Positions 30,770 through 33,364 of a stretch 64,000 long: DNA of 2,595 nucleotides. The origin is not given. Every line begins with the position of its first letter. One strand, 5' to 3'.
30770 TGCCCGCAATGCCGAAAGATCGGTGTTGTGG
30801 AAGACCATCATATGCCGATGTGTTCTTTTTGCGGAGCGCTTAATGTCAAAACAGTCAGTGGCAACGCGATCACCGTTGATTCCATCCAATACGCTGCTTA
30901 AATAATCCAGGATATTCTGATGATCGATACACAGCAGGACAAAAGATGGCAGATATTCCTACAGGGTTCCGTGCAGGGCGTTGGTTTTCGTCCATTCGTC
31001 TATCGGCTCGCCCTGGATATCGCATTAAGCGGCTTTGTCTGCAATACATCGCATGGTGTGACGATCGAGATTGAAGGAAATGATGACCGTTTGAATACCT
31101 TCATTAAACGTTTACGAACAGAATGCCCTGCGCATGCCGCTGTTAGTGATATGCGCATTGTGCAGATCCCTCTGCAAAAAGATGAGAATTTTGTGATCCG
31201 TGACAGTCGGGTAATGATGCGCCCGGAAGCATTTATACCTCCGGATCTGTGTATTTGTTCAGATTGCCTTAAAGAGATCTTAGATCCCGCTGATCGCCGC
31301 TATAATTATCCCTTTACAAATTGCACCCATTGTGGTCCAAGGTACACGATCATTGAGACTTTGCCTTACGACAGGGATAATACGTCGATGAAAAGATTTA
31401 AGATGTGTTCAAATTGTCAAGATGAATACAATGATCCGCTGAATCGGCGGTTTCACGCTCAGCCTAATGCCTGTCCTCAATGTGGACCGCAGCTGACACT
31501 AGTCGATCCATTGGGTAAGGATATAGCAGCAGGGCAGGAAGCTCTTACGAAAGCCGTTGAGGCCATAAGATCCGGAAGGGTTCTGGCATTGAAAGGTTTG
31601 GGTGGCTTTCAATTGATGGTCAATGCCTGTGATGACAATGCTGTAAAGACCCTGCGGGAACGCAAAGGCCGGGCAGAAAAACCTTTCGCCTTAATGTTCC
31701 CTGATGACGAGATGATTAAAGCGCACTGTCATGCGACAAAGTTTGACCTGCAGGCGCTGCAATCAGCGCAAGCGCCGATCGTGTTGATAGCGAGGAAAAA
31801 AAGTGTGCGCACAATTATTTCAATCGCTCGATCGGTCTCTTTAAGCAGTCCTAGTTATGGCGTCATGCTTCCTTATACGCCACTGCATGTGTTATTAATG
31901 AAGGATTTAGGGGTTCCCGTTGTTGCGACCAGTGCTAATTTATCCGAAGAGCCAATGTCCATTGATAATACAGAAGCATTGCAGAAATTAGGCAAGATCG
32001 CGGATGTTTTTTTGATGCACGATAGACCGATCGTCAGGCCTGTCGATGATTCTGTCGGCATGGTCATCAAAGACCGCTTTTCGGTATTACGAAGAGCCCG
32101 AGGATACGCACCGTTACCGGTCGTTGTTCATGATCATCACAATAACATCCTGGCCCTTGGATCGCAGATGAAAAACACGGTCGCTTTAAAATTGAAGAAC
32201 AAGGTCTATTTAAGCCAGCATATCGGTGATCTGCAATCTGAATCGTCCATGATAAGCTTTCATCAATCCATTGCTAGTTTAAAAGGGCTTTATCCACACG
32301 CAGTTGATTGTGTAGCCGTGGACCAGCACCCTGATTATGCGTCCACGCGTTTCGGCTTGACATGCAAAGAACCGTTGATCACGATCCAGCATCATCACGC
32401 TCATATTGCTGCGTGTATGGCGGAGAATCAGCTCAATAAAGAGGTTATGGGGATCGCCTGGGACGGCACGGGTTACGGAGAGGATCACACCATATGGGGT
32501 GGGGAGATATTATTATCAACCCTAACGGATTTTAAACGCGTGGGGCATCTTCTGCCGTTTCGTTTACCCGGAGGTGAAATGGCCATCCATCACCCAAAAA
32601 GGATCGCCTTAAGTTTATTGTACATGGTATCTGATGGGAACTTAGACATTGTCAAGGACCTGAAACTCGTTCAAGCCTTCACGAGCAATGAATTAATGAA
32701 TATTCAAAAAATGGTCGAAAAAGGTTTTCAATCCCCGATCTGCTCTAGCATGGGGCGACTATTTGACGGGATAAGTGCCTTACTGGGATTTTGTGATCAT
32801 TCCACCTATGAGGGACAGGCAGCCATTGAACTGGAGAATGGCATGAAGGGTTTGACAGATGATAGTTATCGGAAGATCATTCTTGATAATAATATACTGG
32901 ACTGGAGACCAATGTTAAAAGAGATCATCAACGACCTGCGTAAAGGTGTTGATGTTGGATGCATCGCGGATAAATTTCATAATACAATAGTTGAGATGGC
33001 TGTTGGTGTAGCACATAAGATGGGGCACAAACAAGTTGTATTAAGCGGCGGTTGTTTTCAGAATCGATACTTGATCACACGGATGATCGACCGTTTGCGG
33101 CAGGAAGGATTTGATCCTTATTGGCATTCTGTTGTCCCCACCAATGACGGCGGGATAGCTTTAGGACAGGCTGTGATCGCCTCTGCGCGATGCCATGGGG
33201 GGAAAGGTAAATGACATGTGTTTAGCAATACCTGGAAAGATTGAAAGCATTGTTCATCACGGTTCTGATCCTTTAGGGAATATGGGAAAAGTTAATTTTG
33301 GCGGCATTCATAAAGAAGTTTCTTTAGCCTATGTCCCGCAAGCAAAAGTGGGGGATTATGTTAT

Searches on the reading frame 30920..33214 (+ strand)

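Call 54: search_protein_families(library=pfam, proteins=[window:30920-33214:+], max_evalue=0.001)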
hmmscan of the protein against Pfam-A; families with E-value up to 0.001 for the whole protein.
window:30920-33214:+ (764 aa): 5 families
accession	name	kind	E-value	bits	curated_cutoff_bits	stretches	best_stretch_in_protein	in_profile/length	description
PF22521.2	HypF_C_2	-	1.4e-81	274.2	27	1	511-750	1-241/241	Carbamoyltransferase, Kae1-like Domain, second subdomain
PF01300.24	Sua5_yciO_yrdC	-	7.1e-41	140.1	25.1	1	214-393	1-178/178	Telomere recombination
PF07503.17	zf-HYPF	-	3.8e-36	123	23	2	162-195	1-34/34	HypF finger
PF17788.7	HypF_C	-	1.7e-30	106.1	23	1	406-502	2-99/99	HypF Kae1-like domain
PF00708.24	Acylphosphatase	-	2.5e-20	73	22.5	1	10-93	1-85/85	Acylphosphatase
